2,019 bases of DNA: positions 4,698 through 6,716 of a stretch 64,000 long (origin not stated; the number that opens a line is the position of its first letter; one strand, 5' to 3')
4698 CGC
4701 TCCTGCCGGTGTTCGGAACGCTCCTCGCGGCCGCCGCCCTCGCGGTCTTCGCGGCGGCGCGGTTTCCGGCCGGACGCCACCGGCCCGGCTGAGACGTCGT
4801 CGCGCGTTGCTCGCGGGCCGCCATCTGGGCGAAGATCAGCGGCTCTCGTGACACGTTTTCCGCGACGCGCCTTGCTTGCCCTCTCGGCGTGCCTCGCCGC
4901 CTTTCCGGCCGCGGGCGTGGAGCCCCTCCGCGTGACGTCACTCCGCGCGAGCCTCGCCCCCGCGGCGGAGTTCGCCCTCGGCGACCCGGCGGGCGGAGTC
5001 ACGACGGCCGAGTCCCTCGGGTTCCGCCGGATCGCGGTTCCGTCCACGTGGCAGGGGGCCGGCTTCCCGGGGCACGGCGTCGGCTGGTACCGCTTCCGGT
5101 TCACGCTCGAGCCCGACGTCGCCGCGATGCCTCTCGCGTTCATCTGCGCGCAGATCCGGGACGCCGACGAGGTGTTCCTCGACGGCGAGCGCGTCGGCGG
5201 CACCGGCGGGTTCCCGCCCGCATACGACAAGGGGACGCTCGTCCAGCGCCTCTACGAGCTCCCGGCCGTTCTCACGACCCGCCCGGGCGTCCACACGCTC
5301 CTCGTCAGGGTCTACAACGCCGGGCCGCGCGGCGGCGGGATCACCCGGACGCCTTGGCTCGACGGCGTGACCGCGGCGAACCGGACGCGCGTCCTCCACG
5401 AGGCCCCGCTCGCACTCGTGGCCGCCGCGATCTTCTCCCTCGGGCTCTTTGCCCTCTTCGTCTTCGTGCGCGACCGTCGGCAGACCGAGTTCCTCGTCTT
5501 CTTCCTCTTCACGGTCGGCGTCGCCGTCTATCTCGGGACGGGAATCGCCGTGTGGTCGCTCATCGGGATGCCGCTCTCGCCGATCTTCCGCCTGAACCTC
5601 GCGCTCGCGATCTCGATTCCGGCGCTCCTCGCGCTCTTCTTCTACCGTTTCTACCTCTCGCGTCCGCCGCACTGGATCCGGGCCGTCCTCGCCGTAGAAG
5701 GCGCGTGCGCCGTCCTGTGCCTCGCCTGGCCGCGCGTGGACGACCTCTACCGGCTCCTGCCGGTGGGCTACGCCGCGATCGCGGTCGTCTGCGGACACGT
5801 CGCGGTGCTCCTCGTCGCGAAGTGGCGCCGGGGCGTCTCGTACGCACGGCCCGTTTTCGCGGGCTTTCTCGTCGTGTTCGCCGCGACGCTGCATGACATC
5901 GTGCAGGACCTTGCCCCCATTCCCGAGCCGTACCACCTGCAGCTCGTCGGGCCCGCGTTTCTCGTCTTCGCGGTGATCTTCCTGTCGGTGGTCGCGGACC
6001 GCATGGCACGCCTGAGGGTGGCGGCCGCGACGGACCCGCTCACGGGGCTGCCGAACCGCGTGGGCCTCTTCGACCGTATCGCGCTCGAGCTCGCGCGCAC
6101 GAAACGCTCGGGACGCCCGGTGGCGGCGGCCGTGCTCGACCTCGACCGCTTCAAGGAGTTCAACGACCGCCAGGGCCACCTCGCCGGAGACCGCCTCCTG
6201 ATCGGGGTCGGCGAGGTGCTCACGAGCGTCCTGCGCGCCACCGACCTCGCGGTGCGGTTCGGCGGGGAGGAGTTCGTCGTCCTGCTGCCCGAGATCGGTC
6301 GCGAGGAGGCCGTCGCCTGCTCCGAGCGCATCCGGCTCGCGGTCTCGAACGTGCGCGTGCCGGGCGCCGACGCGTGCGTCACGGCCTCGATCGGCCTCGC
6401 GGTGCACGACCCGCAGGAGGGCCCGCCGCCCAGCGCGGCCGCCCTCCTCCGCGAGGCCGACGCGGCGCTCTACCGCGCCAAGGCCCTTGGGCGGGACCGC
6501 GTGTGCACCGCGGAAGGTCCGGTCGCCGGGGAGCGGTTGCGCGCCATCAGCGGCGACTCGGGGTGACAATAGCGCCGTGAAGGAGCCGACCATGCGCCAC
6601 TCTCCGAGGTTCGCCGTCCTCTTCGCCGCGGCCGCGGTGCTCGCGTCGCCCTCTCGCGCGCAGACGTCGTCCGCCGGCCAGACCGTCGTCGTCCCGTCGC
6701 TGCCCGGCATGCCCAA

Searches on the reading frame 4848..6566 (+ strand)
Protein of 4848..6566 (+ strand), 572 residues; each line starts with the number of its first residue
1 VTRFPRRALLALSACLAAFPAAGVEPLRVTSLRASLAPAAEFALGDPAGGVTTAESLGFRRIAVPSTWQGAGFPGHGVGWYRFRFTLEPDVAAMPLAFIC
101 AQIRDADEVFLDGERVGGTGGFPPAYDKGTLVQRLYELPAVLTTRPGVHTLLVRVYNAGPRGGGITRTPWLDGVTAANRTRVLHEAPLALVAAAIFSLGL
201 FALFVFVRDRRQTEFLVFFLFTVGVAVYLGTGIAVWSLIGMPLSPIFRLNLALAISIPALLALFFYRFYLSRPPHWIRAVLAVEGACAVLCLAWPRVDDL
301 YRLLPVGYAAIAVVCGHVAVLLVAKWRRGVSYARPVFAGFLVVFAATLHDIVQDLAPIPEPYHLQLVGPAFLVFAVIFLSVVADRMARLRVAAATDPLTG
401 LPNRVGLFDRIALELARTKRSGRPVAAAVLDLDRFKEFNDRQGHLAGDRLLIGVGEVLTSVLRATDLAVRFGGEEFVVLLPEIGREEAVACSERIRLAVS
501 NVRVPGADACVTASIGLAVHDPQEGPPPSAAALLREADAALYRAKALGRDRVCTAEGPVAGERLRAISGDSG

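Call 37: search_protein_families(library=pfam, proteins=[window:4848-6566:+], max_evalue=0.0001)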
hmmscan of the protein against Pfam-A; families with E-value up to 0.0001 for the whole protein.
window:4848-6566:+ (572 aa): 2 families
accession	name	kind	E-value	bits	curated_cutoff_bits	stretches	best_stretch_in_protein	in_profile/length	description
PF00990.26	GGDEF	-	1.8e-40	138.8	23.8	1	393-551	1-161/161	Diguanylate cyclase, GGDEF domain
PF07695.17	7TMR-DISM_7TM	-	6.6e-14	52.7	29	1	190-385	7-205/205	7TM diverse intracellular signalling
